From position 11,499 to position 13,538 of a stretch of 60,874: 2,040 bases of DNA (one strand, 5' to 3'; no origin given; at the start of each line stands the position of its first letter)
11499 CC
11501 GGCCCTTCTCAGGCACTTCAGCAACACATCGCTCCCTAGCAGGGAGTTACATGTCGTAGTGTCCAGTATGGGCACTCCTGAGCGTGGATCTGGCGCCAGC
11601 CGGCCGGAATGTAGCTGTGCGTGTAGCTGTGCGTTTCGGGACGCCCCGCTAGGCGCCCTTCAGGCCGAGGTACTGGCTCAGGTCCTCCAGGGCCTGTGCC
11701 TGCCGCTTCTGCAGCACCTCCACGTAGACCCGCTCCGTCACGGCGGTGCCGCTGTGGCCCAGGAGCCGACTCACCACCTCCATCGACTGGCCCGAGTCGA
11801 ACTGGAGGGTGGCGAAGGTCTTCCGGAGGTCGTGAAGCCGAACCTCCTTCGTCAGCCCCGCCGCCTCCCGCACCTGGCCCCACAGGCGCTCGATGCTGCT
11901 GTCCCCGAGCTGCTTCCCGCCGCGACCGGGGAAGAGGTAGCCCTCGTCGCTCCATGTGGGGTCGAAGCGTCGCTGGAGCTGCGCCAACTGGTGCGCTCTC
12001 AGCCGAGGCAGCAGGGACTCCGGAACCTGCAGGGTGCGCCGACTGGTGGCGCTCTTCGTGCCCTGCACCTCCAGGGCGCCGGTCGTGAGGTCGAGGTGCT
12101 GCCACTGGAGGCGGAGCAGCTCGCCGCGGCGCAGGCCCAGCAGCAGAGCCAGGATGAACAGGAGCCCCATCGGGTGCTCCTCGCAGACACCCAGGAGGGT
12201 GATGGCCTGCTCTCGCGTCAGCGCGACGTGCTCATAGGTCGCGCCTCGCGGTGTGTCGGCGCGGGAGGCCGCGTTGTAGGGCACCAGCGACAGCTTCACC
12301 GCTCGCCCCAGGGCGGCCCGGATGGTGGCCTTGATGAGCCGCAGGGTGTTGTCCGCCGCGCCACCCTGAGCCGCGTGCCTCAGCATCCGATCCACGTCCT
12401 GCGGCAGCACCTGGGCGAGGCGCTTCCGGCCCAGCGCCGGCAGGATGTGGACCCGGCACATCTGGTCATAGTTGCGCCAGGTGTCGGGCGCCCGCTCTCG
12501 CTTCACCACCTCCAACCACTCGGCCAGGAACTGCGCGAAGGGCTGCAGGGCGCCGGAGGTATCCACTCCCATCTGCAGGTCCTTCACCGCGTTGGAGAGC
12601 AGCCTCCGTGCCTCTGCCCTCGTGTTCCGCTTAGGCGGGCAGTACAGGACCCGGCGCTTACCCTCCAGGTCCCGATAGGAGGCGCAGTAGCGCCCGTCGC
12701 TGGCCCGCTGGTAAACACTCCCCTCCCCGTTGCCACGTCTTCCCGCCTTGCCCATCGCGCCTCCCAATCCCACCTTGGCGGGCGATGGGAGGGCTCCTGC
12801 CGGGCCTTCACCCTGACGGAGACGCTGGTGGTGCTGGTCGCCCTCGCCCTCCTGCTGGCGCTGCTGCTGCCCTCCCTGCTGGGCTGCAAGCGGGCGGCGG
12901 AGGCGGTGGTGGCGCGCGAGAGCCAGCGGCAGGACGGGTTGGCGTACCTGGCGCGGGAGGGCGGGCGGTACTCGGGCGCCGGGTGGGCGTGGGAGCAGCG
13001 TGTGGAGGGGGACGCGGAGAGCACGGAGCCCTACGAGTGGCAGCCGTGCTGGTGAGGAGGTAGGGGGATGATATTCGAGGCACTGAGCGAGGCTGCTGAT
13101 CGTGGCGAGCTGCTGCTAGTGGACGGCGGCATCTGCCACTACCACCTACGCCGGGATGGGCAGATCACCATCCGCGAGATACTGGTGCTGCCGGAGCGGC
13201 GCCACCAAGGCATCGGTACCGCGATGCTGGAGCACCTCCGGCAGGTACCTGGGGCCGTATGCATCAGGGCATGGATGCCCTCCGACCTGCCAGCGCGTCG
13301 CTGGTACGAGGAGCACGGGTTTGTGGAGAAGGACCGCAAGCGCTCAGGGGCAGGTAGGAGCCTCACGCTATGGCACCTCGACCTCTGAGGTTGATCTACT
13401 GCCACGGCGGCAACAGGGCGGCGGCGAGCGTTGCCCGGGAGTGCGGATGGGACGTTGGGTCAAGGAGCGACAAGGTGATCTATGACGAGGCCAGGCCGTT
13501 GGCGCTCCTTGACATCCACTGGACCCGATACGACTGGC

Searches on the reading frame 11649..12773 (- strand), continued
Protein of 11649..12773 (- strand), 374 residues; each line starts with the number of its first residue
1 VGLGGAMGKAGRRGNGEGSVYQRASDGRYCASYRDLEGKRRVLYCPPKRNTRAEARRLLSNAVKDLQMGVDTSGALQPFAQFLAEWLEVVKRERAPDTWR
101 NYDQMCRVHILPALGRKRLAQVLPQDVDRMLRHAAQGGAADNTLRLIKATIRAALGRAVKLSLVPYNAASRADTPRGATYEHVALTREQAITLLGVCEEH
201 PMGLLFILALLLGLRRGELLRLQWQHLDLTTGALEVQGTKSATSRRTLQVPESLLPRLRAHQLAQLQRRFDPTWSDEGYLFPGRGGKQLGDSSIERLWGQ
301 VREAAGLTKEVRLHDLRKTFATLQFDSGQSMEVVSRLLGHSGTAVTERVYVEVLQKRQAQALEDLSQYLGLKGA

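Call 59: fold_search(model_id=the predicted structure, library=pdb)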
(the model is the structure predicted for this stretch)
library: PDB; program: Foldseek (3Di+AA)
matches with E <= 10: 216; with E <= 0.001: 66
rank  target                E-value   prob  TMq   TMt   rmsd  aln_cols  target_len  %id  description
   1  1z1b_A                4.6e-12  1.00  0.54  0.58  12.1       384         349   20  Crystal structure of a lambda integrase dimer bound to a COC' core site (released 2005-06-28)
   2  1z1b_B                1.8e-11  1.00  0.56  0.60   9.2       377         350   19  Crystal structure of a lambda integrase dimer bound to a COC' core site (released 2005-06-28)
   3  1z19_A                8.4e-11  1.00  0.55  0.72   4.3       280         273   18  Crystal structure of a lambda integrase(75-356) dimer bound to a COC' core site (released 2005-06-28)
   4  1z1g_A                8.8e-11  1.00  0.54  0.57  11.0       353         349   20  Crystal structure of a lambda integrase tetramer bound to a Holliday junction (released 2005-06-28)
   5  5j0n_G                9.7e-11  1.00  0.54  0.58  10.7       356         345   18  Lambda excision HJ intermediate (released 2017-02-08)
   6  1z1g_B                3.2e-10  1.00  0.56  0.62   8.7       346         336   20  Crystal structure of a lambda integrase tetramer bound to a Holliday junction (released 2005-06-28)
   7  4a8e                  3.3e-10  1.00  0.41  0.55   9.4       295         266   21  The structure of a dimeric Xer recombinase from archaea (released 2012-12-05)
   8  5j0n_F                3.3e-10  1.00  0.55  0.58  11.7       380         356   18  Lambda excision HJ intermediate (released 2017-02-08)
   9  1z19_B                4.5e-10  1.00  0.55  0.70   6.8       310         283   19  Crystal structure of a lambda integrase(75-356) dimer bound to a COC' core site (released 2005-06-28)
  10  5hxy_C                1.0e-09  1.00  0.37  0.49  15.3       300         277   21  Crystal structure of XerA recombinase (released 2017-02-01)
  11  5hxy_D                1.5e-09  1.00  0.39  0.52  15.4       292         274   21  Crystal structure of XerA recombinase (released 2017-02-01)
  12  5hxy_A                1.5e-09  1.00  0.37  0.49  15.3       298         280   20  Crystal structure of XerA recombinase (released 2017-02-01)
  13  6en2_A                1.5e-09  1.00  0.60  0.71   4.8       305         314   17  Structure of the Tn1549 transposon Integrase (aa 82-397, R225K) in complex with a circular intermediate DNA (CI6b-DNA) (released 2018-04-04)
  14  5hxy_B                1.7e-09  1.00  0.37  0.49  15.2       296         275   21  Crystal structure of XerA recombinase (released 2017-02-01)
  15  5vfz                  1.8e-09  1.00  0.38  0.48  15.3       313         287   16  Integrase from mycobacterium phage Brujita (released 2018-04-18)
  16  5j0n_E                2.3e-09  1.00  0.56  0.73   3.6       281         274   18  Lambda excision HJ intermediate (released 2017-02-08)
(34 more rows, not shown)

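Call 60: search_dna_similar(query=window:11649-12773:-, collection=phages, mode=protein, max_rows=12)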
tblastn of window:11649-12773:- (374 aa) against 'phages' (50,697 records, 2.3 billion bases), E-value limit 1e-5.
Records with a match: 705; places in all: 706; records where one place covers at least 80% of the query: 108.
Best place of each record, by identity: <60% 705.
By first word of the organism name: Mycobacterium 376; Staphylococcus 109; Paenibacillus 50; Gordonia 35; Bacteriophage 23; Arthrobacter 15; Listeria 13; Clostridium 9; Thermus 8; Bacillus 8; and 24 more.
By host as written in the record: Mycobacterium smegmatis mc2 155 245; Mycobacterium smegmatis mc#155 56; - 50; Staphylococcus aureus 33; Gordonia terrae 3612 31; Mycobacterium smegmatis mc2155 14; Paenibacillus larvae 14; Paenibacillus larvae 2017 10; and 150 more.
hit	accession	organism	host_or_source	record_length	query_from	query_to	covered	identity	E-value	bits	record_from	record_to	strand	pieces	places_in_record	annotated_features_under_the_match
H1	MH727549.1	Mycobacterium phage Gancho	Mycobacterium smegmatis mc2155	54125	11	369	96%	30.1%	1e-13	79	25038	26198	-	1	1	28: integrase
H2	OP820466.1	Mycobacterium phage Gravaillia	Mycobacterium smegmatis mc#155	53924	11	369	96%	30.1%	2e-13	78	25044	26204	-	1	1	29: tyrosine integrase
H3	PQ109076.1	Thermus phage Lalka27a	Thermus thermophilus HB27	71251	12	356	92%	31.1%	2e-20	99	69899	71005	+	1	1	integrase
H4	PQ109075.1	Thermus phage Lalka8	Thermus thermophilus HB8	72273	12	356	92%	30.9%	2e-19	96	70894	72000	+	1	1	integrase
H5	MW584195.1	Mycobacterium phage prophiGD51-2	Mycobacterium abscessus GD51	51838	9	350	91%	30.5%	3e-20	99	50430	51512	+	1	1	64: tyrosine integrase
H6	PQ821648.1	Mycobacterium phage ZM2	Mycolicibacterium smegmatis MC2 155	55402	11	369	96%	28.8%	6e-18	91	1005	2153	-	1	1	integrase | excisionase and transcriptional regulator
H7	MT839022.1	Bacteriophage sp.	human fecal samples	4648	10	370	97%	28.5%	7e-20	97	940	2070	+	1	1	record has no annotation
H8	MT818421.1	Mycobacterium phage Luke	Mycobacterium smegmatis mc#155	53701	11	369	96%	28.5%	1e-15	85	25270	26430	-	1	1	29: tyrosine integrase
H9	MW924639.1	Mycobacterium phage Luna22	Mycobacterium smegmatis mc#155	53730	11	369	96%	28.5%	1e-15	85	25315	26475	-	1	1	29: tyrosine integrase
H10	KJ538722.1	Mycobacterium phage HH92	Mycobacterium smegmatis mc2 155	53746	11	369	96%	28.5%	1e-15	85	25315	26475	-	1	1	29: integrase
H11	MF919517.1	Mycobacterium phage LilHazelnut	Mycobacterium smegmatis mc2 155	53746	11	369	96%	28.5%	1e-15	85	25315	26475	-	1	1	integrase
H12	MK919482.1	Mycobacterium phage DeepSoil15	Mycobacterium smegmatis mc2 155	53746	11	369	96%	28.5%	1e-15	85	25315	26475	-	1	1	29: tyrosine integrase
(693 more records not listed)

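Call 64: find_encoding_contigs(protein=P0123, flank=4000, max_places=2)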
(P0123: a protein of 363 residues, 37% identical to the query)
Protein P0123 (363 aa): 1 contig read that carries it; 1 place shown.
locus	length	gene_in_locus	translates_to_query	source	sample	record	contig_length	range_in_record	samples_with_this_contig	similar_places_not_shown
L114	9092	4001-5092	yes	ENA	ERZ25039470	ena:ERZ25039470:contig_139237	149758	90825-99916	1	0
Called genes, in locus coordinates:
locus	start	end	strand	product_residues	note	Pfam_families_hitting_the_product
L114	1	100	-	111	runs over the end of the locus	-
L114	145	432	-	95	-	-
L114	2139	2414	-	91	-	-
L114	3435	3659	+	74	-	-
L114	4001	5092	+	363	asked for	PF14659:Phage_int_SAM_3, PF00589:Phage_integrase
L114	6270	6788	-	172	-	PF13683:rve_3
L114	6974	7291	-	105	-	-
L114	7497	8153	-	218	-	PF00440:TetR_N, PF16925:TetR_C_13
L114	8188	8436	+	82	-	-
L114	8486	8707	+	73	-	-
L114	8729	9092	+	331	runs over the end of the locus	PF00561:Abhydrolase_1, PF12697:Abhydrolase_6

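Call 65: find_encoding_contigs(protein=P0122, flank=4000, max_places=2)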
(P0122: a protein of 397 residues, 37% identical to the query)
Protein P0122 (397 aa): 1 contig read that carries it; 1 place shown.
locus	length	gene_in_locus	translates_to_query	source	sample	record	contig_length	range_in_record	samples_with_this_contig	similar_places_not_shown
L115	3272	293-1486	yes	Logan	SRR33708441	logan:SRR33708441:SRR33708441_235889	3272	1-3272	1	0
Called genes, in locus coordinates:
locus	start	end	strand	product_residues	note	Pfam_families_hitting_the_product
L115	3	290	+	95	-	?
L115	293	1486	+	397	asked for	PF14659:Phage_int_SAM_3, PF00589:Phage_integrase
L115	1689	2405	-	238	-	PF00589:Phage_integrase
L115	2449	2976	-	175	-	PF01872:RibD_C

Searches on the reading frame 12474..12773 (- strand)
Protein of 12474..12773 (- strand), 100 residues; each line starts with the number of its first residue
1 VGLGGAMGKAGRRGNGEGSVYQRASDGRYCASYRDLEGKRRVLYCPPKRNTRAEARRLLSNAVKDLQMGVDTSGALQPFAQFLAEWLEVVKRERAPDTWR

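Call 46: search_protein_families(library=pfam, proteins=[window:12474-12773:-], max_evalue=10)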
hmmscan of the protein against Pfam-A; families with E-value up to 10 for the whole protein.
window:12474-12773:- (100 aa): 1 family
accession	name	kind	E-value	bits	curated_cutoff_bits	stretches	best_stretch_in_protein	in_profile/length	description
PF02920.21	Integrase_DNA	-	0.024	15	27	1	21-44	18-40/70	DNA binding domain of tn916 integrase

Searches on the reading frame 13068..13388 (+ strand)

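Call 7: search_protein_families(library=pfam, proteins=[window:13068-13388:+])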
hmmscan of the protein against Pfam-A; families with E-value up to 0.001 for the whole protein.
window:13068-13388:+ (106 aa): 3 families
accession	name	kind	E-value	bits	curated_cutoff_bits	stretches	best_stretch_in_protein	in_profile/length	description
PF13508.13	Acetyltransf_7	-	1.8e-10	41.5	27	1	21-87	16-84/84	Acetyltransferase (GNAT) domain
PF00583.31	Acetyltransf_1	-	5.3e-08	33.6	20.7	1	22-85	47-116/116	Acetyltransferase (GNAT) family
PF13673.13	Acetyltransf_10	-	7.5e-05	23.1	23.6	1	27-100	48-122/128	Acetyltransferase (GNAT) domain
